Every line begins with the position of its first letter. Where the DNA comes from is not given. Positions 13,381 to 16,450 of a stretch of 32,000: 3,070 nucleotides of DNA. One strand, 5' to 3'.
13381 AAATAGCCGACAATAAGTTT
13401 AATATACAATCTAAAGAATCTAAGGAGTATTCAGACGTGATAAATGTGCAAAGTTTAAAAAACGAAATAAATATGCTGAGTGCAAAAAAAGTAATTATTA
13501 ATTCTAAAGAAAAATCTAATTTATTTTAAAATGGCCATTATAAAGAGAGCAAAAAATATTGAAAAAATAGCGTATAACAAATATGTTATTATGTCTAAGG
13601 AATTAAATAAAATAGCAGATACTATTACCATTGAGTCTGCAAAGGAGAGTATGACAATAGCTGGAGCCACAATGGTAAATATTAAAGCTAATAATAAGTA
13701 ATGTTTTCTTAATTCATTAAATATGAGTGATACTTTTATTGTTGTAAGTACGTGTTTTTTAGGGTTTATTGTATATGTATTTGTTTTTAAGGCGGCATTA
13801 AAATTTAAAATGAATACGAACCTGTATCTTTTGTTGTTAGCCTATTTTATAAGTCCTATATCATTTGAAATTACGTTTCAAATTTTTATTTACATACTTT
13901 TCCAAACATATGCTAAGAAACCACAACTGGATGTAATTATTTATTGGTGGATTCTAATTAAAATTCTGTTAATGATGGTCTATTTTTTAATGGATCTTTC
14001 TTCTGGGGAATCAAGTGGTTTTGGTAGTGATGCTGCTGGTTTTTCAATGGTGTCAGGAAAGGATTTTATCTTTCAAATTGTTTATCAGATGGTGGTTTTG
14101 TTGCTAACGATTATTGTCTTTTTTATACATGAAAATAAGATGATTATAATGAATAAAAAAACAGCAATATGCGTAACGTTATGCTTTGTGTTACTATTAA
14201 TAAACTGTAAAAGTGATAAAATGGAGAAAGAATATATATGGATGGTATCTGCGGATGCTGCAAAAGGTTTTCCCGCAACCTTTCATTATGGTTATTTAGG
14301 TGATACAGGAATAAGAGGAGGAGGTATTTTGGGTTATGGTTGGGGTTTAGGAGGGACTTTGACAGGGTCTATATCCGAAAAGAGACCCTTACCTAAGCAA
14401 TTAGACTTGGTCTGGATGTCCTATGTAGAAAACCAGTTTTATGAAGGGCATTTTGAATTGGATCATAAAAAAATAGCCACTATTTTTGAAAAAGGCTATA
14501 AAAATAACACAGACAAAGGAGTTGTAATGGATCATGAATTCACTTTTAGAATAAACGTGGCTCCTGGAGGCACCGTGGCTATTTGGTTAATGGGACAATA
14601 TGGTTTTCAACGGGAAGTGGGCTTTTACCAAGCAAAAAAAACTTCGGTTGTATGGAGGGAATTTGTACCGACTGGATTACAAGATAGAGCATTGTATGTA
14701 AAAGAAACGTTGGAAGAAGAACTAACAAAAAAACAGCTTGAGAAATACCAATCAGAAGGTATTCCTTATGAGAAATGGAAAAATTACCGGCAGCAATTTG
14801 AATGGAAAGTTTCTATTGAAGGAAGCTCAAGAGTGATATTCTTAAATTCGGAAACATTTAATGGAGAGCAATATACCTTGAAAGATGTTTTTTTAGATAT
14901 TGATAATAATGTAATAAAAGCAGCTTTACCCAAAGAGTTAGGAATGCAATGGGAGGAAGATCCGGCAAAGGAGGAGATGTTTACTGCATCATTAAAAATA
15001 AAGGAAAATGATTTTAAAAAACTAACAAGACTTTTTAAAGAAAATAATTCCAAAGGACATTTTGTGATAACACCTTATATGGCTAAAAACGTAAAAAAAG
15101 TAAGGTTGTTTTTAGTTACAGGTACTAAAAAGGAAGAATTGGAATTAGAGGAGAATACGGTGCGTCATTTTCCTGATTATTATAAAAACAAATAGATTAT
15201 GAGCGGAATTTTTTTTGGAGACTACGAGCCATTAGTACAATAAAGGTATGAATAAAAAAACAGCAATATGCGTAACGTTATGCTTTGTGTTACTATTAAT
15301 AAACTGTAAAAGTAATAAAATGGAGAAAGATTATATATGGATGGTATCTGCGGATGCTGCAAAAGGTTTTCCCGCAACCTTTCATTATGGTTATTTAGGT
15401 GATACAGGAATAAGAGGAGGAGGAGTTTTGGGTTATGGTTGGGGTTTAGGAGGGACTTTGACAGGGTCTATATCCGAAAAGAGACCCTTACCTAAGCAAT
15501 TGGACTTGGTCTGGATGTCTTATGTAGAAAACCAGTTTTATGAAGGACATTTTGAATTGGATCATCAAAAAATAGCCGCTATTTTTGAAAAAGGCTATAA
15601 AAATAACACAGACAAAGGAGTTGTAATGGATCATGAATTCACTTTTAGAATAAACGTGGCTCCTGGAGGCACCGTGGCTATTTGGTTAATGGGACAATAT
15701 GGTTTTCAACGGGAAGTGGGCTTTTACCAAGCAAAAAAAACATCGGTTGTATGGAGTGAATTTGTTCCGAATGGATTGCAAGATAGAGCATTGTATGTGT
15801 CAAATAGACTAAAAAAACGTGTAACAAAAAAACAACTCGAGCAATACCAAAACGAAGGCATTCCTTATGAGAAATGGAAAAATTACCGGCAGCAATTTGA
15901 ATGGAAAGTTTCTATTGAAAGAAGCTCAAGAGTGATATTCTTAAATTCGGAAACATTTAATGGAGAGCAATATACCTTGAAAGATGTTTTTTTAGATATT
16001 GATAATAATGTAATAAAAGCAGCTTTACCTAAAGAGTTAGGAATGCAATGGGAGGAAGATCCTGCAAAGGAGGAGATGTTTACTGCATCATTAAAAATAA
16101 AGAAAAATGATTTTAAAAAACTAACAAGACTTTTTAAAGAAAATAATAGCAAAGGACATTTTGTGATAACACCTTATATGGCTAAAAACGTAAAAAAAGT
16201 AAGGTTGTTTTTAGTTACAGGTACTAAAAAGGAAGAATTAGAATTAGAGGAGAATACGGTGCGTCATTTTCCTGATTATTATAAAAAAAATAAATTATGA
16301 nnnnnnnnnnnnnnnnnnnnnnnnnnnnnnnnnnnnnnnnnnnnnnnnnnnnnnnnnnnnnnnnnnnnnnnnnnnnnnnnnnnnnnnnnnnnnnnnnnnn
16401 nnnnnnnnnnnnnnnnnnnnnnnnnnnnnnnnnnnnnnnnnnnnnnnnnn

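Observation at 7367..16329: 1099-bp tandem amplification of a Tli-like immunity lipoprotein gene, with each unit carrying the first ~33 nt of the lipase effector gene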

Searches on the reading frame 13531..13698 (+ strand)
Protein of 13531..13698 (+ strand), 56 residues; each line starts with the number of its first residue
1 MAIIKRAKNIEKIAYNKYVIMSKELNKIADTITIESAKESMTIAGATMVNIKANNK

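Call 60: search_protein_families(library=pfam, proteins=[window:13531-13698:+], max_evalue=0.01)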
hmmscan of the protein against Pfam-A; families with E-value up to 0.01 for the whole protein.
window:13531-13698:+ (56 aa): 0 families

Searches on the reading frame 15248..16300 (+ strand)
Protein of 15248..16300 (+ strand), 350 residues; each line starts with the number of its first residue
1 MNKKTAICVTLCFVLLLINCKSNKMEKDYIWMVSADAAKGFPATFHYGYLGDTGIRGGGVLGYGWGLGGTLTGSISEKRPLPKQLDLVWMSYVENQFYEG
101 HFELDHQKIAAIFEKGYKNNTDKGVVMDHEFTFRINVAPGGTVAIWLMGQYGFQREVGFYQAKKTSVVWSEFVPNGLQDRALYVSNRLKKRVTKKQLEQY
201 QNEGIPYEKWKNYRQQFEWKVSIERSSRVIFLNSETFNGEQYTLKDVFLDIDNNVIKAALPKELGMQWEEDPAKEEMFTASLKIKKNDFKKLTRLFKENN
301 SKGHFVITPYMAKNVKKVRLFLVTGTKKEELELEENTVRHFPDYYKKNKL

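Call 8: search_protein_families(library=pfam, proteins=[window:15248-16300:+], max_evalue=0.01)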
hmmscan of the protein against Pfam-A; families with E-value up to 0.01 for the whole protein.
window:15248-16300:+ (350 aa): 1 family
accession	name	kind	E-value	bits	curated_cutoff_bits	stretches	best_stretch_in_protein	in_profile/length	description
PF11153.13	DUF2931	-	6e-22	78.7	22.2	1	25-207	8-181/182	Protein of unknown function (DUF2931)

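Call 9: search_protein_families(library=ncbifam, proteins=[window:15248-16300:+], max_evalue=0.01)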
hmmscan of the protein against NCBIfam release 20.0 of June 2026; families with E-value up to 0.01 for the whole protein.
window:15248-16300:+ (350 aa): 0 families

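Call 14: find_homologous_proteins(query=window:15248-16300:+, max_evalue=0.001)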
Query window:15248-16300:+ (350 aa): 9 proteins with E <= 0.001 among 1177 candidates.
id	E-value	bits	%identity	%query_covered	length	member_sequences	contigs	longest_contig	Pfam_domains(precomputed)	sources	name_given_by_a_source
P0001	1.0e-186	638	85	92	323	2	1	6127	PF11153.14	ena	-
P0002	9.2e-157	540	94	71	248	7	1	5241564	PF11153.14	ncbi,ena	-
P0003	3.3e-116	406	54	93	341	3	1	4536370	PF11153.14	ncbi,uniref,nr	ncbi:hypothetical protein CXF68_19915 [Tenacibaculum sp. Bg11-29]|uniref:DUF2931 family protein n=1 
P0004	2.7e-110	387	55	90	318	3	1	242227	PF11153.14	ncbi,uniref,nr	ncbi:DUF2931 family protein [Tenacibaculum ovolyticum]|uniref:DUF2931 family protein n=1 Tax=Tenacib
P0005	4.8e-109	383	52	97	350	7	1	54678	PF11153.14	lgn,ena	-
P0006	3.2e-97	344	50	90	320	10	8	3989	PF11153.14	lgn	-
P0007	1.1e-91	326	44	97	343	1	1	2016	PF11153.14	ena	-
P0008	3.2e-85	305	43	92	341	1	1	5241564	PF11153.14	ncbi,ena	-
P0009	1.5e-63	233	37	94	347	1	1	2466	PF11153.14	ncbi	-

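Call 15: find_encoding_contigs(protein=P0002, flank=10000, max_places=6)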
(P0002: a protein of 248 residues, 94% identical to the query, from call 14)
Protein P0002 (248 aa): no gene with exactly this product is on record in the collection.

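Call 16: find_encoding_contigs(protein=P0001, flank=10000, max_places=6)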
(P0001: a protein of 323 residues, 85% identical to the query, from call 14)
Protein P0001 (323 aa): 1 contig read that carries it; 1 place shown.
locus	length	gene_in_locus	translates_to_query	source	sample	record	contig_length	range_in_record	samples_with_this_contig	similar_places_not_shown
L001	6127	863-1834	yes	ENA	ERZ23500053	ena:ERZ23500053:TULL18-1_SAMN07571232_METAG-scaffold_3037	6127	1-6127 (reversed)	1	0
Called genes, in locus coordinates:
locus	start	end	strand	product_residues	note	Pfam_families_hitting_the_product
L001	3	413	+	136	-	?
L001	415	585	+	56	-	-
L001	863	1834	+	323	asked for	PF11153:DUF2931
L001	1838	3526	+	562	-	PF09994:T6SS_Tle1-like_cat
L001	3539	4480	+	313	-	-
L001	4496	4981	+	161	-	PF14107:DUF4280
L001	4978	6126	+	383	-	?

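Call 18: find_related_loci(query=A1, collection=genome_contigs, flank=10000)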
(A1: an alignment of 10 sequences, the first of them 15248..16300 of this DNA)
Query A1 (350 aa) in genome_contigs; peptide patterns used: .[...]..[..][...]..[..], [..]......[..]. (x = any residue, [..] = any of these).
130 stretches matched a pattern; 5 encode a relative of the query (tblastn E <= 1e-3); 5 distinct loci.
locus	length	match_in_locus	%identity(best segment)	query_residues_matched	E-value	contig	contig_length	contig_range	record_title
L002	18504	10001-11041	83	1-347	0e+0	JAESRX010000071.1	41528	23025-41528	MAG: Flavobacteriaceae bacterium isolate NORP270 Contig_source1382A_2335, whole genome shotgun sequence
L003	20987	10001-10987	55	9-339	8e-121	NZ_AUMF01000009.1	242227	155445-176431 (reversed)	Tenacibaculum ovolyticum DSM 18103 H518DRAFT_scaffold00005.5_C, whole genome shotgun sequence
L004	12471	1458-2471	56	1-341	2e-122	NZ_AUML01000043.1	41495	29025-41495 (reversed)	Aquimarina muelleri DSM 19832 H527DRAFT_scaffold00039.39_C, whole genome shotgun sequence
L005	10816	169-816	47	17-234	5e-66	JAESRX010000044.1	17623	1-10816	MAG: Flavobacteriaceae bacterium isolate NORP270 Contig_source1382A_24433, whole genome shotgun sequence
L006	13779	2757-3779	38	2-340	1e-62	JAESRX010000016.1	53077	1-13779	MAG: Flavobacteriaceae bacterium isolate NORP270 Contig_source1382A_1640, whole genome shotgun sequence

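Call 29: find_encoding_contigs(protein=P0008, flank=10000, max_places=3)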
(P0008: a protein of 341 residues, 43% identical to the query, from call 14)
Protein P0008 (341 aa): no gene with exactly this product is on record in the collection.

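Call 54: search_solved_structures(query=A1, max_evalue=1)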
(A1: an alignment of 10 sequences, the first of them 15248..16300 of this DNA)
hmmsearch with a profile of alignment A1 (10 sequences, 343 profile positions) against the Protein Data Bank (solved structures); distinct sequences matched with E-value up to 1: 1.
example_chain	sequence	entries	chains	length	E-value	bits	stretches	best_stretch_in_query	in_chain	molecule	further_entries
1x93_A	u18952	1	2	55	0.53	12.4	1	278-318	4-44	hypothetical protein HP0222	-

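Call 60: search_protein_families(library=pfam, proteins=[L002:22-1077:+, L002:1089-1574:+, L002:1585-2052:+, L002:2042-2980:+, L002:3009-5360:+, L002:5363-6175:+, L003:8457-8897:+], max_evalue=0.01)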
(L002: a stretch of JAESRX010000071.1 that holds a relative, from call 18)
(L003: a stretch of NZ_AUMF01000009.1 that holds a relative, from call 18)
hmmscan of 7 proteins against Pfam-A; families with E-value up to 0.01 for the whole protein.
L002:22-1077:+ (351 aa): 1 family
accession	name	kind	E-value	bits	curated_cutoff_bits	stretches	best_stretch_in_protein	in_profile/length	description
PF05936.17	T6SS_VasE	-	0.0049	16.1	23.4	1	138-219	152-233/429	Bacterial Type VI secretion, VC_A0110, EvfL, ImpJ, VasE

L002:1089-1574:+ (161 aa): 1 family
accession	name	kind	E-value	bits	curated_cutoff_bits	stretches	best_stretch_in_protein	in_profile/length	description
PF17561.7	TssO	-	0.00036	21.2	29.2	1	4-115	1-111/148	Type VI secretion system, TssO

L002:1585-2052:+ (155 aa): 1 family
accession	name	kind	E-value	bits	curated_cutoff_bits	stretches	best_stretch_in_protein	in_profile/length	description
PF17561.7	TssO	-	3e-21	76.6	29.2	1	6-151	3-148/148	Type VI secretion system, TssO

L002:2042-2980:+ (312 aa): 4 families
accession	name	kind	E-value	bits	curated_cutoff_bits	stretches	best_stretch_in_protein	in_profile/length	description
PF18911.6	PKD_4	-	1.3e-15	57.6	27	2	51-109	16-75/85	PKD domain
PF00801.26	PKD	-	1.5e-13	51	23.5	2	49-106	11-69/80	PKD domain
PF07495.19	Y_Y_Y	-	7.3e-05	23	26.6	0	81-105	23-49/65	Y_Y_Y domain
PF23722.1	Beta-sand_DEX1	-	0.0069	17.4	27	0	172-207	55-90/99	DEX1 beta-sandwich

L002:3009-5360:+ (783 aa): 4 families
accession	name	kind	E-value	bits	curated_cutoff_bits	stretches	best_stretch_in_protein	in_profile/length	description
PF20782.3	TssR_VWA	-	5e-46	157.6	25.7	1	295-587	6-299/304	TssR protein VWA domain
PF17643.6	TssR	-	7.1e-19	68.2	25.7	1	36-143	7-102/102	TssR protein N-terminal barrel domain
PF20780.2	TssR_M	-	2.3e-18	66.1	25.7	1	159-241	3-84/86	TssR second domain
PF20781.2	TssR_C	-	1.4e-12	48.4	25.7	1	645-782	4-140/141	TssR C-terminal domain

L002:5363-6175:+ (270 aa): 1 family
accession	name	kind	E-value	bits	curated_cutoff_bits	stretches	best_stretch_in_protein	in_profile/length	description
PF17540.7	DUF5457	-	2.7e-28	98.3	25.2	1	7-88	3-84/89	Family of unknown function (DUF5457)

L003:8457-8897:+ (146 aa): 0 families

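Call 61: predict_structure(alignment_id=A1)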
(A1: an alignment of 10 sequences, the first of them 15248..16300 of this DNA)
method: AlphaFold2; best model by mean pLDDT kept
length: 350 residues; sequences in the alignment: 10
mean_pLDDT: 78.1   pTM: 0.72
mean pLDDT of the five models: 78.1, 76.0, 74.3, 74.2, 69.9
residues with pLDDT >= 90: 70; 70-90: 197; 50-70: 51; < 50: 32
segments of 3 or more residues with pLDDT < 50: 11-25, 64-74
pLDDT, mean of each block of 10 residues (from residue 1): 51 44 61 78 79 68 48 64 88 86 90 89 88 83 86 83 86 58 75 76 64 80 83 79 86 85 90 83 88 89 93 90 92 87 62
secondary structure, 60 per line:
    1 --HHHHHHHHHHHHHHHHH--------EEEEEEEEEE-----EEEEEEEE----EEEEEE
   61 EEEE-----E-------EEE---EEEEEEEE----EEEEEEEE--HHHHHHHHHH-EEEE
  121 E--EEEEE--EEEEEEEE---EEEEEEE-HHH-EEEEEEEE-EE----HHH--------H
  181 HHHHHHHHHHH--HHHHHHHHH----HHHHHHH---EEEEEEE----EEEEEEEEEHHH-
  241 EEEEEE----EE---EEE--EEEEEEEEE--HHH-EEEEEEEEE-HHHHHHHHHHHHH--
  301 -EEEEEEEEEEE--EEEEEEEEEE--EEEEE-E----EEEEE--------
elements in order: H3-19 E28-37 E43-50 E55-64 E78-80 E84-91 E96-103 H106-115 E117-121 E124-128 E131-138 E142-148 E154-161 H180-191 H194-202 H207-213 E217-223 E228-236 E241-246 E256-258 E261-269 E276-284 H286-298 E302-312 E315-324 E327-331 E338-342

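Call 63: fold_search(model_id=the predicted structure, library=pdb)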
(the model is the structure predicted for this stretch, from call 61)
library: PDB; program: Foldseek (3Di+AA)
matches with E <= 10: 416; with E <= 0.001: 0
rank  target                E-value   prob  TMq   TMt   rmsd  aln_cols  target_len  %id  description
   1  7e7t_B                5.5e-03  0.18  0.13  0.15  20.5       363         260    7  Crystal structure of RSL mutant in complex with sugar Ligand (released 2021-04-14)
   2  7e7r_A                5.8e-03  0.18  0.13  0.15  20.2       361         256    8  Crystal structure of RSL mutant in complex with Ligand (released 2021-04-14)
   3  4csd_A                1.5e-02  0.08  0.10  0.11  20.7       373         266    7  Structure of Monomeric Ralstonia solanacearum lectin (released 2014-10-08)
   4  7e7u_A                1.5e-02  0.11  0.11  0.14  20.9       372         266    6  Crystal structure of RSL mutant in complex with sugar Ligand (released 2021-04-14)
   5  5nf4_A                1.7e-02  0.11  0.13  0.14  17.3       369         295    9  The tip fimbrial protein Mfa3 from Porphyromonas gingivalis with C-terminal truncation. (released 2018-02-07)
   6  7e7n                  1.9e-02  0.11  0.12  0.14  20.1       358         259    7  Crystal structure of RSL mutant-R17A/R108A/R199A in complex with R3F (released 2021-04-14)
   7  7pmx_A                2.0e-02  0.28  0.15  0.09  19.9       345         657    6  HsPepT1 bound to Ala-Phe in the outward facing open conformation (released 2021-10-20)
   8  5a9d_A                2.6e-02  0.23  0.14  0.23  17.9       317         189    6  Crystal structure of the extracellular domain of PepT1 (released 2015-09-09)
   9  7pmw_A                4.3e-02  0.20  0.14  0.09  19.2       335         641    7  HsPepT1 bound to Ala-Phe in the outward facing occluded conformation (released 2021-10-20)
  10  7e7r_B                4.3e-02  0.09  0.12  0.15  20.3       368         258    8  Crystal structure of RSL mutant in complex with Ligand (released 2021-04-14)
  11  4csd_B                4.6e-02  0.06  0.11  0.13  20.5       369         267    6  Structure of Monomeric Ralstonia solanacearum lectin (released 2014-10-08)
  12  7e7u_B                7.0e-02  0.04  0.09  0.10  21.2       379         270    5  Crystal structure of RSL mutant in complex with sugar Ligand (released 2021-04-14)
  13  7s8u                  8.3e-02  0.21  0.15  0.09  19.8       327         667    8  Cryo-EM structure of a mammalian peptide transporter (PepT1/slc15a1) in nanodisc (released 2022-07-20)
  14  4jde_A                8.7e-02  0.47  0.17  0.35  11.2       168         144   12  Crystal structure of PUD-1/PUD-2 heterodimer (released 2013-11-06)
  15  7e7t_A                1.1e-01  0.08  0.13  0.16  20.8       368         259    8  Crystal structure of RSL mutant in complex with sugar Ligand (released 2021-04-14)
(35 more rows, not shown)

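Call 64: find_related_loci(query=A1, collection=metagenome_contigs, flank=6000)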
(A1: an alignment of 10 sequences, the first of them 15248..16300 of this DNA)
Query A1 (350 aa) in metagenome_contigs; peptide patterns used: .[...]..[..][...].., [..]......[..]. (x = any residue, [..] = any of these).
600 stretches matched a pattern (row limit reached: there are more); 2 encode a relative of the query (tblastn E <= 1e-3); 2 distinct loci.
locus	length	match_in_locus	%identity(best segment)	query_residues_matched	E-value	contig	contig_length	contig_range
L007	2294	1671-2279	45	19-223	1e-55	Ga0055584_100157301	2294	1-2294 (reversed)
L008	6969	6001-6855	24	3-270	1e-21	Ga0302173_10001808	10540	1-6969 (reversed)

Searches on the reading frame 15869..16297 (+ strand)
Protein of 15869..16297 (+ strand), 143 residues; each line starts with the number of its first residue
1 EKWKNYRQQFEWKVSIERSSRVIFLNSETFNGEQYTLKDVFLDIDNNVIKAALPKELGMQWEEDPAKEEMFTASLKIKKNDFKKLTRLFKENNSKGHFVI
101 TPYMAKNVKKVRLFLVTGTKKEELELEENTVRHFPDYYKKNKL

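Call 70: search_protein_representatives(protein=window:15869-16297:+)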
Query: 143 residues. Proteins with E-value up to 0.001 (for the whole library): 5; up to 1e-10: 3; up to 1e-30: 1. The best 5 are listed.
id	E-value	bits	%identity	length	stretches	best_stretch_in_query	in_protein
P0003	8.4e-33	129.6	40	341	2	2-133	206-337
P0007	1.3e-18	83.7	34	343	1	2-128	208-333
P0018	1.8e-13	67.0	35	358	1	1-131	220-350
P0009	1.4e-08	51.2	27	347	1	1-127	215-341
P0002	4.1e-07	46.5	68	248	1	1-41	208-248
